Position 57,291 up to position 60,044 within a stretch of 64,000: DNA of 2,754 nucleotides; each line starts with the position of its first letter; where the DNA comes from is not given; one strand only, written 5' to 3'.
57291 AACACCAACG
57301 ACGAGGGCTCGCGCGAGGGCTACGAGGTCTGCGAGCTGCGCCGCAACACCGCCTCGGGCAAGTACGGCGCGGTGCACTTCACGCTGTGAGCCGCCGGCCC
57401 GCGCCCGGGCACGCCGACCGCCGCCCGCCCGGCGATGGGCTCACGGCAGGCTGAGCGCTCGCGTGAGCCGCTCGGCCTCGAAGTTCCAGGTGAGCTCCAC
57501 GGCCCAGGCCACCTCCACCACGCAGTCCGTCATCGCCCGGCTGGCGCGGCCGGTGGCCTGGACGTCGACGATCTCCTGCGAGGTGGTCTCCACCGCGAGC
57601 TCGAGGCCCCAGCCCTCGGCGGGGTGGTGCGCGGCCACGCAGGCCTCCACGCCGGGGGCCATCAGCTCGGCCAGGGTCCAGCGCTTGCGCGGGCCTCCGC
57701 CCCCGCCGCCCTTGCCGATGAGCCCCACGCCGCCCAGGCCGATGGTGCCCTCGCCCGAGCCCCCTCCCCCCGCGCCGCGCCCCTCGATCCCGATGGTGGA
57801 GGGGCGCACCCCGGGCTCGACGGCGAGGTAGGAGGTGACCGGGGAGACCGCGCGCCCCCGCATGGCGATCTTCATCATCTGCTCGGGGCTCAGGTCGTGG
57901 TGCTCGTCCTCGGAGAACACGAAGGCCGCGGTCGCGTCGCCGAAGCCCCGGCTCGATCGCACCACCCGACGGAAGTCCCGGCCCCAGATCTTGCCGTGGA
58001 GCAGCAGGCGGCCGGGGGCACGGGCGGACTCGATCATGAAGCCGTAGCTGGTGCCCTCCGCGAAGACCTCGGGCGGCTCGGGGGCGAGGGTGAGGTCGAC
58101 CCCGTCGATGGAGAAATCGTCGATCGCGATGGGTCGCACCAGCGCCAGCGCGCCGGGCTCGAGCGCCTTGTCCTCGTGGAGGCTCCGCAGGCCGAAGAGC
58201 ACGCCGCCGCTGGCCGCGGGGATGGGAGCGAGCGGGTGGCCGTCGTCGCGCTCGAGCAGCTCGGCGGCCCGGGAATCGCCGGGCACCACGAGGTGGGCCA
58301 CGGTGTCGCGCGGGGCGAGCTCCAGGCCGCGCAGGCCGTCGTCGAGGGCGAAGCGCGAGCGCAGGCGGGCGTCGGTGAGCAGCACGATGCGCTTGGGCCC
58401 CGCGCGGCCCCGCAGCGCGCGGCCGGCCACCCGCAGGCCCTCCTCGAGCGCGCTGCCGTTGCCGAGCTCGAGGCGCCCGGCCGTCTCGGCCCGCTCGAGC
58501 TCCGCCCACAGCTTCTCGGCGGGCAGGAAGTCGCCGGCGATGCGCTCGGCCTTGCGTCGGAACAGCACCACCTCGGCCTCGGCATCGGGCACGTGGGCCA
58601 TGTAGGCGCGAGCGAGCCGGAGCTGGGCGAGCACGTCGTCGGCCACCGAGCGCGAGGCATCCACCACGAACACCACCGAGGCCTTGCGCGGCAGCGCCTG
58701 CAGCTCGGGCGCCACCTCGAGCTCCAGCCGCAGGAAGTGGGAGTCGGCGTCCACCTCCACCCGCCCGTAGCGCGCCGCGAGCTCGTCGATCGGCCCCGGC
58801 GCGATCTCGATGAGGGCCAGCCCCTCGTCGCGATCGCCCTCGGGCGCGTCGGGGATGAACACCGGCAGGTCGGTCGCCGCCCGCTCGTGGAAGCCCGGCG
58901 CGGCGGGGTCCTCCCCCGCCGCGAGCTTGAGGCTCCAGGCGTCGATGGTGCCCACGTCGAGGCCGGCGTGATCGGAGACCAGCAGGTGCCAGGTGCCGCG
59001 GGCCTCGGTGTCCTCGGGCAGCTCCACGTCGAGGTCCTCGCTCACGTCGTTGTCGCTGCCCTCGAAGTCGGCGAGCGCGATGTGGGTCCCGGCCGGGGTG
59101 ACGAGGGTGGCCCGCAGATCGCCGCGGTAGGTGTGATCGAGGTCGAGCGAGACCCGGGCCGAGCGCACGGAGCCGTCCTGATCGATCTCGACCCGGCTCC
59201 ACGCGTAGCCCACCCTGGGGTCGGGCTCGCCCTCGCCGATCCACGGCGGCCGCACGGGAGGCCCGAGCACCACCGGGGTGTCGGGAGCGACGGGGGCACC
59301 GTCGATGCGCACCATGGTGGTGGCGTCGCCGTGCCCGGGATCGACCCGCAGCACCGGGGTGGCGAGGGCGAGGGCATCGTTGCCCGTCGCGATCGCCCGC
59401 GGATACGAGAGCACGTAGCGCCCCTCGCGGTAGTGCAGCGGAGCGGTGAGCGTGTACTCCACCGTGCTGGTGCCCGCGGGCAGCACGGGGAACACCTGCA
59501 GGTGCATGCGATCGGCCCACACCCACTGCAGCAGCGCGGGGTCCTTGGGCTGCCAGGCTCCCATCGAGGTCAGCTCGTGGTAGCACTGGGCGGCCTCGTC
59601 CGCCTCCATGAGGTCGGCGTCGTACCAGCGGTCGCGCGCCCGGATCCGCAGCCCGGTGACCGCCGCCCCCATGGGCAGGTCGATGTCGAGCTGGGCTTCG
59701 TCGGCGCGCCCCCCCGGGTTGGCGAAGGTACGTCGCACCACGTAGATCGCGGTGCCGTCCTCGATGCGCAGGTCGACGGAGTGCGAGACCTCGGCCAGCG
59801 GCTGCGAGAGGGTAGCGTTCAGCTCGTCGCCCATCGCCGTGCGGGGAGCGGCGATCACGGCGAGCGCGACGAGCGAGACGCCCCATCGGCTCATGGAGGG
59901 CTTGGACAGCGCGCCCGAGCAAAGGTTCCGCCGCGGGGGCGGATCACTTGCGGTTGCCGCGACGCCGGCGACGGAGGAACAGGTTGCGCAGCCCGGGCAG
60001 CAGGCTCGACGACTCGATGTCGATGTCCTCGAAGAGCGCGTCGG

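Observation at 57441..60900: Minimal Ser/Thr kinase directly upstream of a secreted VIT + P-domain + vWA protein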

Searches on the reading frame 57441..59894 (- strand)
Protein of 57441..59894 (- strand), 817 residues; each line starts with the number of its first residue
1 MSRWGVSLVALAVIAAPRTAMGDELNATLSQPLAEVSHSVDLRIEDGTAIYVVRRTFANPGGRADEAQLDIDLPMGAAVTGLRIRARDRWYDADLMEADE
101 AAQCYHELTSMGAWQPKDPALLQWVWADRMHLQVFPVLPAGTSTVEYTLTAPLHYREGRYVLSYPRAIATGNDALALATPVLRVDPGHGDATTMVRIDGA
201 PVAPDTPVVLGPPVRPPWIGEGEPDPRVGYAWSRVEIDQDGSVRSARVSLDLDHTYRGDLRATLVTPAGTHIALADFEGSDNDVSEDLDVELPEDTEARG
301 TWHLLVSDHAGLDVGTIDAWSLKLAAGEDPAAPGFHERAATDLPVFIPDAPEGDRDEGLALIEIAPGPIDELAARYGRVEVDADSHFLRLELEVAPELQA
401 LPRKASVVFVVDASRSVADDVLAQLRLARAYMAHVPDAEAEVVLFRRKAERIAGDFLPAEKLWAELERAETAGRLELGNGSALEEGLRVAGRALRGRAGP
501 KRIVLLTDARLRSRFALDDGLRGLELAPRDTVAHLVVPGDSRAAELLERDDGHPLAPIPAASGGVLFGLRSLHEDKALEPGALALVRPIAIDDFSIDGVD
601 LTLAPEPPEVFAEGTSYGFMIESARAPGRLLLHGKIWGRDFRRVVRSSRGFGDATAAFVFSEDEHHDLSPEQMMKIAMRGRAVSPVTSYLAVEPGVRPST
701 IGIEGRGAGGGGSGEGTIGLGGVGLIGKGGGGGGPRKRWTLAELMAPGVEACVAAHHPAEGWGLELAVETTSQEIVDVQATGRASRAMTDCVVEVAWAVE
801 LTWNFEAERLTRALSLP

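Call 6: search_protein_families(library=pfam, proteins=[window:57441-59894:-], max_evalue=1)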
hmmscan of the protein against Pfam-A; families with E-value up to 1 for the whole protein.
window:57441-59894:- (817 aa): 5 families
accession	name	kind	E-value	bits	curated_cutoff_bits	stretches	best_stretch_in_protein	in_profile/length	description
PF01483.27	P_proprotein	-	1.2e-14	54.6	21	1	245-324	3-86/86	Proprotein convertase P-domain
PF08487.16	VIT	-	6.6e-12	46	26.5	1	37-146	3-108/111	Vault protein inter-alpha-trypsin domain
PF13519.12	VWA_2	-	3.7e-06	28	27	1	407-509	1-106/107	von Willebrand factor type A domain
PF05762.20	VWA_CoxE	-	6.7e-05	22.9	26.4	1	403-508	55-158/222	VWA domain containing CoxE-like protein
PF22324.2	HTH_91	-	0.11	12.8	27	1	736-762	7-33/77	Winged helix domain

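Call 7: search_protein_families(library=ncbifam, proteins=[window:57441-59894:-], max_evalue=1)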
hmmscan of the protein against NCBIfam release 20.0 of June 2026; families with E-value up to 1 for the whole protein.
window:57441-59894:- (817 aa): 2 families
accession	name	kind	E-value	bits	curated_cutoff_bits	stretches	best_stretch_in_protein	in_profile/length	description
TIGR03788.1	marine_srt_targ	equivalog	8.3e-09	34.4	551.65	1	37-170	2-131/629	marine proteobacterial sortase target protein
TIGR04477.1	sorted_by_XrtN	equivalog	3e-06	25.7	250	1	63-161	358-453/822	XrtN system VIT domain-containing protein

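Call 10: find_homologous_proteins(query=window:57441-59894:-, max_evalue=0.00001)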
Query window:57441-59894:- (817 aa): 351 proteins with E <= 0.00001 among 8000 candidates; the best 120 are listed.
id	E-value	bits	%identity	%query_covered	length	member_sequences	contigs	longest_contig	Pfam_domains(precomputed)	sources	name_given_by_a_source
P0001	0.0e+0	1818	100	100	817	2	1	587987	PF13519.13,PF08487.17,PF01483.28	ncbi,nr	ncbi:MAG: proprotein convertase P-domain-containing protein [Myxococcales bacterium]|nr:proprotein c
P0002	0.0e+0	1246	70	100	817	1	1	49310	PF13519.13,PF08487.17,PF01483.28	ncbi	-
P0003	0.0e+0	1174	68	98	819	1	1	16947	PF08487.17,PF01483.28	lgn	-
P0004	0.0e+0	1164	67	99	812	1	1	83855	PF08487.17,PF01483.28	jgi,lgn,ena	-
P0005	0.0e+0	1142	65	100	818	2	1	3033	PF08487.17,PF01483.28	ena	-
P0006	0.0e+0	1090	64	98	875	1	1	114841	PF13519.13,PF08487.17,PF01483.28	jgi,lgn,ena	-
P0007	0.0e+0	1090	62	98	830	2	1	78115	PF13519.13,PF08487.17,PF01483.28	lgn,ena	-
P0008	0.0e+0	1076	64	97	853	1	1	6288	PF13519.13,PF08487.17,PF01483.28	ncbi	-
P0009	1.7e-272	925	56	99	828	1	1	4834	PF13519.13,PF08487.17,PF01483.28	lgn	-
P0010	4.2e-269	913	56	99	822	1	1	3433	PF13519.13,PF08487.17,PF01483.28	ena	-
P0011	4.2e-267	907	55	97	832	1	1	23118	PF13519.13,PF05762.21,PF08487.17,PF01483.28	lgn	-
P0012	9.5e-265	899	55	99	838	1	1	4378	PF08487.17,PF01483.28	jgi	jgi:subtilisin-like proprotein convertase family protein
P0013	9.6e-261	886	53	100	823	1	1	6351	PF13519.13,PF05762.21,PF08487.17,PF01483.28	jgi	jgi:subtilisin-like proprotein convertase family protein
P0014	2.7e-260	884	56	98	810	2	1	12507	PF13519.13,PF08487.17,PF01483.28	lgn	-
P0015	1.8e-257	875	56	99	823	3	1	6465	PF13519.13,PF08487.17,PF01483.28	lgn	-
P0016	3.4e-257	874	55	97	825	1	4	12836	PF13519.13,PF08487.17,PF01483.28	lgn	-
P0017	3.8e-255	867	53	100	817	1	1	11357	PF13519.13,PF08487.17,PF01483.28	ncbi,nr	ncbi:MAG: proprotein convertase P-domain-containing protein [Myxococcales bacterium]|nr:proprotein c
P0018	4.1e-252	857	54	97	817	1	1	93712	PF13519.13,PF08487.17,PF01483.28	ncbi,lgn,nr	ncbi:MAG: proprotein convertase P-domain-containing protein [Myxococcales bacterium]|nr:proprotein c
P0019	8.5e-252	856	55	98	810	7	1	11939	PF13519.13,PF08487.17,PF01483.28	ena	-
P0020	1.6e-251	855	53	98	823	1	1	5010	PF13519.13,PF08487.17,PF01483.28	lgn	-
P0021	2.6e-251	855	53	100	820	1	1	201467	PF13519.13,PF08487.17,PF01483.28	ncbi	ncbi:MAG: VIT domain-containing protein [Nannocystaceae bacterium]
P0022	5.6e-251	853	54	97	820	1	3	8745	PF13519.13,PF08487.17,PF01483.28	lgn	-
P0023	2.6e-250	851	52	98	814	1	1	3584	PF13519.13,PF05762.21,PF08487.17,PF01483.28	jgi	jgi:hypothetical protein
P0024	4.1e-250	851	54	96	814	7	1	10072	PF13519.13,PF08487.17,PF01483.28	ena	-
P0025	4.2e-249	847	54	96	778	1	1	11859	PF13519.13,PF08487.17,PF01483.28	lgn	-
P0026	4.6e-249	847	51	100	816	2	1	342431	PF13519.13,PF08487.17,PF01483.28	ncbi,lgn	-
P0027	6.5e-248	843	54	96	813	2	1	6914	PF08487.17,PF01483.28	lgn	-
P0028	9.5e-247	839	55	98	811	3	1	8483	PF13519.13,PF08487.17,PF01483.28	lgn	-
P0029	3.2e-246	838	53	100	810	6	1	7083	PF13519.13,PF08487.17,PF01483.28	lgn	-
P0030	5.5e-246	837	53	98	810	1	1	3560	PF13519.13,PF08487.17,PF01483.28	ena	-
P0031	9.3e-246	836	54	98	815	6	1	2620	PF13519.13,PF08487.17,PF01483.28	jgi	jgi:hypothetical protein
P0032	9.4e-246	836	54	97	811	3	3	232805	PF13519.13,PF08487.17,PF01483.28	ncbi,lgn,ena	-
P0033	9.5e-246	836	54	100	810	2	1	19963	PF13519.13,PF08487.17,PF01483.28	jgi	-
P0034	2.1e-245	835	53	96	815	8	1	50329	PF13519.13,PF08487.17,PF01483.28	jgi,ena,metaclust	metaclust:\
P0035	3.9e-245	834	64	75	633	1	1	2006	PF13519.13,PF01483.28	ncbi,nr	ncbi:MAG: proprotein convertase P-domain-containing protein, partial [Myxococcales bacterium]|nr:pro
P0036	6.0e-244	830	54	98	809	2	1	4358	PF13519.13,PF08487.17,PF01483.28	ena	-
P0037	8.1e-244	830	52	98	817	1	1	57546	PF13519.13,PF08487.17,PF01483.28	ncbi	-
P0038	8.6e-244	830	53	100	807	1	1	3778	PF13519.13,PF08487.17,PF01483.28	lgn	-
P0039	1.1e-243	829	53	99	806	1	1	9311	PF13519.13,PF08487.17,PF01483.28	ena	-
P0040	3.2e-243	828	52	100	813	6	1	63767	PF13519.13,PF08487.17,PF01483.28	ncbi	-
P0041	4.4e-243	827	54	98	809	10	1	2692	PF13519.13,PF08487.17,PF01483.28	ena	-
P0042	1.1e-242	826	53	98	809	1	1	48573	PF08487.17,PF01483.28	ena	-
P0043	4.0e-242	824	53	96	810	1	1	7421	PF13519.13,PF08487.17,PF01483.28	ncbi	-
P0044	6.7e-242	823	53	98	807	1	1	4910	PF13519.13,PF08487.17,PF01483.28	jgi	jgi:hypothetical protein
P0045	2.1e-241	822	52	98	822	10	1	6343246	PF13519.13,PF05762.21,PF08487.17,PF01483.28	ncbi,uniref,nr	ncbi:VIT domain-containing protein [Nannocystis sp. RBIL2]|uniref:VIT domain-containing protein n=1 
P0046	7.9e-240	817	52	97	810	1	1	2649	PF13519.13,PF08487.17,PF01483.28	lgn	-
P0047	1.0e-239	816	53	96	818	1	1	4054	PF13519.13,PF08487.17,PF01483.28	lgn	-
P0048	1.6e-239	816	52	99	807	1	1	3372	PF13519.13,PF08487.17,PF01483.28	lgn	-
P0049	2.8e-237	808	53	95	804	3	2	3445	PF13519.13,PF08487.17,PF01483.28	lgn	-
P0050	3.0e-237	808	64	72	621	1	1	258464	PF13519.13,PF01483.28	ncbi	ncbi:MAG: proprotein convertase P-domain-containing protein [Myxococcota bacterium]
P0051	9.8e-237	806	52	98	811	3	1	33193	PF13519.13,PF08487.17,PF01483.28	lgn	-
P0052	5.4e-236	804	54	86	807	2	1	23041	PF13519.13,PF08487.17,PF01483.28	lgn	-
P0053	5.4e-236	804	54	94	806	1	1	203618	PF13519.13,PF08487.17,PF01483.28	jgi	jgi:hypothetical protein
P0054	9.6e-236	803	53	98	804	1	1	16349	PF13519.13,PF08487.17,PF01483.28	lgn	-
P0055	2.3e-235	802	50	98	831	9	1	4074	PF13519.13,PF08487.17,PF01483.28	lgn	-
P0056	1.2e-231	789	55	84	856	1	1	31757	PF13519.13,PF08487.17,PF01483.28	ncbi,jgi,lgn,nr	ncbi:MAG TPA: proprotein convertase P-domain-containing protein [Myxococcota bacterium]|jgi:subtilis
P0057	6.2e-231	787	51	96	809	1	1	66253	PF13519.13,PF08487.17,PF01483.28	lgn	-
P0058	6.3e-231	787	50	98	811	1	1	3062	PF13519.13,PF08487.17,PF01483.28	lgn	-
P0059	5.1e-230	784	50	99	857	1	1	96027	PF13519.13,PF08487.17,PF01483.28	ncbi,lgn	-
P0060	9.7e-230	783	51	98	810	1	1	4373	PF13519.13,PF08487.17,PF01483.28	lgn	-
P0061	2.0e-229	782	51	99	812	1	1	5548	PF13519.13,PF08487.17,PF01483.28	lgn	-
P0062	4.0e-229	781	50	96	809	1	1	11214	PF13519.13,PF08487.17,PF01483.28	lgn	-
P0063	8.6e-229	780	50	98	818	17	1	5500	PF13519.13,PF08487.17,PF01483.28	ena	-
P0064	1.6e-228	779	50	98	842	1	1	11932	PF13519.13,PF08487.17,PF01483.28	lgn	-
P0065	1.7e-227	776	51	99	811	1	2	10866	PF13519.13,PF08487.17,PF01483.28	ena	-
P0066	5.1e-227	774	51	96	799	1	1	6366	PF13519.13,PF08487.17,PF01483.28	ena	-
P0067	1.4e-226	773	51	95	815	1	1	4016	PF13519.13,PF08487.17,PF01483.28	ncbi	-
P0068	3.9e-226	771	50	98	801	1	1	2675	PF13519.13,PF08487.17,PF01483.28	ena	-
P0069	2.1e-225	769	50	99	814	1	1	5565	PF13519.13,PF08487.17,PF01483.28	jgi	jgi:Mg-chelatase subunit ChlD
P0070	7.4e-224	764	50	100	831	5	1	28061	PF13519.13,PF08487.17,PF01483.28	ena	-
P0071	1.5e-223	763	49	99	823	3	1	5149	PF13519.13,PF08487.17,PF01483.28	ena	-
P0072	2.6e-223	762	50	98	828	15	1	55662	PF13519.13,PF08487.17,PF01483.28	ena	-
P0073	2.8e-223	762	51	98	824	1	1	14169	PF13519.13,PF08487.17,PF01483.28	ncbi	-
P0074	5.3e-223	761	50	99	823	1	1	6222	PF13519.13,PF08487.17,PF01483.28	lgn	-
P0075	1.6e-222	759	49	100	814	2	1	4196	PF13519.13,PF08487.17,PF01483.28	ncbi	-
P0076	3.2e-222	758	51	97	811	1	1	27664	PF13519.13,PF08487.17,PF01483.28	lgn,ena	-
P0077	7.2e-222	757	51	96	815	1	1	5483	PF13519.13,PF08487.17,PF01483.28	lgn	-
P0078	3.4e-221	755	50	98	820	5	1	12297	PF13519.13,PF08487.17,PF01483.28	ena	-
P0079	8.5e-221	754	48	100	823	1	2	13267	PF13519.13,PF08487.17,PF01483.28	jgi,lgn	jgi:subtilisin-like proprotein convertase family protein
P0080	1.2e-220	753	50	97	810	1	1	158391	PF13519.13,PF08487.17,PF01483.28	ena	-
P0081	1.3e-220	753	50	97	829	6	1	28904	PF13519.13,PF08487.17,PF01483.28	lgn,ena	-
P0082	1.9e-220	752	49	99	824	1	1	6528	PF13519.13,PF08487.17,PF01483.28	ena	-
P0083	2.2e-220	752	51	98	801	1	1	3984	PF13519.13,PF08487.17,PF01483.28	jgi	jgi:subtilisin-like proprotein convertase family protein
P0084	2.4e-220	752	48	97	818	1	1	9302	PF08487.17,PF01483.28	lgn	-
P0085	2.8e-220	752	51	93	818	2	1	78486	PF13519.13,PF08487.17,PF01483.28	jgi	jgi:subtilisin-like proprotein convertase family protein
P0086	5.7e-220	751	49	96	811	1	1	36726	PF08487.17,PF01483.28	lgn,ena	-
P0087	5.9e-220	751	50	95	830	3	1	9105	PF13519.13,PF08487.17,PF01483.28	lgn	-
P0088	1.5e-219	749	50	99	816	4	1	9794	PF13519.13,PF08487.17,PF01483.28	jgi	jgi:subtilisin-like proprotein convertase family protein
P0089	1.7e-219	749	51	95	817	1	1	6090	PF13519.13,PF08487.17,PF01483.28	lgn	-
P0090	2.2e-219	749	49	97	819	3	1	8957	PF13519.13,PF08487.17,PF01483.28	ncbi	-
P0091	2.3e-219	749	50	98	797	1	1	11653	PF13519.13,PF08487.17,PF01483.28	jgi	jgi:subtilisin-like proprotein convertase family protein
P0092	2.9e-219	749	49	98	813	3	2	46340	PF08487.17,PF01483.28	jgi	-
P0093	3.7e-219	748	52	95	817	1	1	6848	PF13519.13,PF08487.17,PF01483.28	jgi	jgi:subtilisin-like proprotein convertase family protein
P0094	3.8e-219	748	51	94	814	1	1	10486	PF13519.13,PF08487.17,PF01483.28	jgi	jgi:subtilisin-like proprotein convertase family protein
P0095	3.8e-219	748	50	97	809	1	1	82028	PF08487.17,PF01483.28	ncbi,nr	ncbi:MAG: proprotein convertase P-domain-containing protein [Myxococcales bacterium]|nr:proprotein c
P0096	9.4e-219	747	48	97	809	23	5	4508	PF08487.17,PF01483.28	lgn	-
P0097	3.8e-218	745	50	98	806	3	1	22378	PF13519.13,PF08487.17,PF01483.28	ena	-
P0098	1.4e-217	743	48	97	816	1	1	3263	PF13519.13,PF08487.17,PF01483.28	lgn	-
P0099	1.4e-217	743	52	93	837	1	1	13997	PF13519.13,PF08487.17,PF01483.28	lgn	-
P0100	1.9e-217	742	49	99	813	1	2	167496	PF13519.13,PF08487.17,PF01483.28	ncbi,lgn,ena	-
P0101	2.3e-217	742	50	94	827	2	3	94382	PF13519.13,PF08487.17,PF01483.28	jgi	jgi:subtilisin-like proprotein convertase family protein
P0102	2.5e-217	742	51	94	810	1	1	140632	PF13519.13,PF08487.17,PF01483.28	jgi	jgi:subtilisin-like proprotein convertase family protein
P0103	1.5e-216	740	48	96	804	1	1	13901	PF13519.13,PF08487.17,PF01483.28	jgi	jgi:subtilisin-like proprotein convertase family protein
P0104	2.8e-216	739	48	97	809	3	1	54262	PF08487.17,PF01483.28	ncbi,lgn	-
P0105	3.4e-216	738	49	99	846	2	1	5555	PF13519.13,PF08487.17,PF01483.28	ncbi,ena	-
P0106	6.6e-216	737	49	99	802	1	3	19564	PF13519.13,PF08487.17,PF01483.28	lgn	-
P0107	2.9e-215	735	49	98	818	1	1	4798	PF13519.13,PF08487.17,PF01483.28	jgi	jgi:subtilisin-like proprotein convertase family protein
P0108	3.2e-215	735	48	100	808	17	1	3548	PF08487.17,PF01483.28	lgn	-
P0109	4.3e-215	735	48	97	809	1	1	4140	PF08487.17,PF01483.28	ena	-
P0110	2.3e-214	732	48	97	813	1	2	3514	PF13519.13,PF08487.17,PF01483.28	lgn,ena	-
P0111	7.9e-214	731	49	99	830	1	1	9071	PF13519.13,PF08487.17,PF01483.28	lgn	-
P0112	8.4e-214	730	48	100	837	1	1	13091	PF13519.13,PF08487.17,PF01483.28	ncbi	-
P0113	1.2e-213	730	49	99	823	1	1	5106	PF13519.13,PF08487.17,PF01483.28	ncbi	-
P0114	6.5e-213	728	48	98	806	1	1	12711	PF08487.17,PF01483.28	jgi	jgi:subtilisin-like proprotein convertase family protein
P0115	1.3e-212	726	49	98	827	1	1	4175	PF08487.17,PF01483.28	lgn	-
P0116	2.5e-212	726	47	98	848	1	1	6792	PF13519.13,PF08487.17,PF01483.28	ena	-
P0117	3.3e-212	725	49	97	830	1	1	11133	PF08487.17,PF01483.28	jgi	-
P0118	6.5e-212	724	50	99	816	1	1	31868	PF13519.13,PF08487.17,PF01483.28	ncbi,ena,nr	ncbi:MAG: VWA domain-containing protein [Myxococcales bacterium]|nr:VWA domain-containing protein [M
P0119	1.2e-210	720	48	98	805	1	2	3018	PF08487.17,PF01483.28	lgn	-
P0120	1.4e-210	720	48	95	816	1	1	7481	PF13519.13,PF08487.17,PF01483.28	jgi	jgi:subtilisin-like proprotein convertase family protein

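Call 11: find_related_loci(query=window:57441-59894:-, collection=genome_contigs, flank=8000)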
Query window:57441-59894:- (817 aa) in genome_contigs; peptide patterns used: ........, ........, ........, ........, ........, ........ (x = any residue, [..] = any of these).
95 stretches matched a pattern; 3 encode a relative of the query (tblastn E <= 1e-3); 3 distinct loci.
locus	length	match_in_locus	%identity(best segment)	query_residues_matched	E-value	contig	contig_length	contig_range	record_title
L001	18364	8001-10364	45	1-801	0e+0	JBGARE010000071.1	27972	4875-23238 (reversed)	MAG: Kofleriaceae bacterium isolate MAG_AAO_AS.67 AAOAS-67_NODE_71_length_27972_cov_6.970030, whole genome shotgun seque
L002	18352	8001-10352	44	8-801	2e-173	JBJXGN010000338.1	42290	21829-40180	MAG: Kofleriaceae bacterium isolate F1F2.bin.256 k127_1930628, whole genome shotgun sequence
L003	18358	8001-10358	46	1-801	0e+0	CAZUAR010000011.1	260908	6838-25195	MAG TPA_asm: uncultured Kofleriaceae bacterium isolate binchicken_co242_106 genome assembly, contig: NODE_138_length_260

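Call 12: find_encoding_contigs(protein=P0045, flank=8000, max_places=2)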
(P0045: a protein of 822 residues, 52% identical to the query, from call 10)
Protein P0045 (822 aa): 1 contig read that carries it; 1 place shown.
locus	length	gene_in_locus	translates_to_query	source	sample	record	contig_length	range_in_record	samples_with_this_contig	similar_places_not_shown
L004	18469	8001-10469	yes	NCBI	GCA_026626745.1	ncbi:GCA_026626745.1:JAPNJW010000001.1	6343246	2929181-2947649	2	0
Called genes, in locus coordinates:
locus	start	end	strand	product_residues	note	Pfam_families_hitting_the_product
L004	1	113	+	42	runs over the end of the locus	-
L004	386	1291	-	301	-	PF02666:PS_Dcarbxylase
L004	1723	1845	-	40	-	-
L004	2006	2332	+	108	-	-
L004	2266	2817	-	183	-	-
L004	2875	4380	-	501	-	PF13490:zf-HC2 (weak), PF00069:Pkinase, PF07714:PK_Tyr_Ser-Thr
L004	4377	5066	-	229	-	PF08281:Sigma70_r4_2 (weak)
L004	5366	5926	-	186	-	-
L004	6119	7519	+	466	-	-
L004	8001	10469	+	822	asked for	PF08487:VIT, PF01483:P_proprotein, PF05762:VWA_CoxE (faint), PF13519:VWA_2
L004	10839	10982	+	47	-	-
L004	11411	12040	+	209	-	-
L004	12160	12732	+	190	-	PF02525:Flavodoxin_2 (faint), PF03358:FMN_red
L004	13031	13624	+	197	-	-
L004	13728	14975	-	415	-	PF00211:Guanylate_cyc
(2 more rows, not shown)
